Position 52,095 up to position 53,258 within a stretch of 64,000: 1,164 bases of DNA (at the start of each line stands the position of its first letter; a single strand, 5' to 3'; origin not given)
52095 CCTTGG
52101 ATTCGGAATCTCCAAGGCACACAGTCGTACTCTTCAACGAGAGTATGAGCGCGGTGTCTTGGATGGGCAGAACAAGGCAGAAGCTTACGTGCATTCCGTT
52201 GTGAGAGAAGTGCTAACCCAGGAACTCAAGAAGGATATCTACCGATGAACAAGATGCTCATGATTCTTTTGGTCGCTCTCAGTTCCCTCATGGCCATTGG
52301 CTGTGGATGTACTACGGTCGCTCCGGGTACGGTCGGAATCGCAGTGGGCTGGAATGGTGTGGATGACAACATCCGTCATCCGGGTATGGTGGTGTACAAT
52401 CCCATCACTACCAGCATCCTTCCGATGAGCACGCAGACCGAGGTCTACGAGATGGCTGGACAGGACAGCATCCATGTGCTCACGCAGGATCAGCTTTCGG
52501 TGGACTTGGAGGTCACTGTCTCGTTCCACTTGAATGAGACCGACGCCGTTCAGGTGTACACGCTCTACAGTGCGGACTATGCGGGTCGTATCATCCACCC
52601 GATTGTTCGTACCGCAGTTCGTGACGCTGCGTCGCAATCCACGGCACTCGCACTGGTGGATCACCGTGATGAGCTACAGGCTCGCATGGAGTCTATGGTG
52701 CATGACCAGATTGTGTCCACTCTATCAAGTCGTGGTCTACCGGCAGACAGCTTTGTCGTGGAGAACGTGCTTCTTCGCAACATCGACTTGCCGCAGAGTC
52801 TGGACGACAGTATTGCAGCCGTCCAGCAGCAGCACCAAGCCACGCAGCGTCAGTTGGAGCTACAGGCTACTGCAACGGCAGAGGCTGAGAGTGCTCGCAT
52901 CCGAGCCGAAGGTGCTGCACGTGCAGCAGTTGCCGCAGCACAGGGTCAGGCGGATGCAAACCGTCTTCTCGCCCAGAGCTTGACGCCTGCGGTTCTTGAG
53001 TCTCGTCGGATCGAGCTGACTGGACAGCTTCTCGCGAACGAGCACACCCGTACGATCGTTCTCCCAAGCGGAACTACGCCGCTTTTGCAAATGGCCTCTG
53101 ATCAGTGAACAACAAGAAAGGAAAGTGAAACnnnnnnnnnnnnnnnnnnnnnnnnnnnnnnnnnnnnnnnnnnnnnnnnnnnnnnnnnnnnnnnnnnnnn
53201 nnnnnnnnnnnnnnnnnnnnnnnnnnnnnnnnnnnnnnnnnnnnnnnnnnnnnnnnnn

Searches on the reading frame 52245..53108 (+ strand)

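Call 32: search_protein_families(library=phrogs, proteins=[window:52245-53108:+], max_evalue=0.001)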
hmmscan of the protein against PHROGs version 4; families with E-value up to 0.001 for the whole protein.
window:52245-53108:+ (287 aa): 2 families
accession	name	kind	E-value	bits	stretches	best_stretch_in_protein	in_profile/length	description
phrog_200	-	other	4.8e-46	158.6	1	3-285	83-361/379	lipoprotein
phrog_11227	-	other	0.00032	21.6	1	199-248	49-94/138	protease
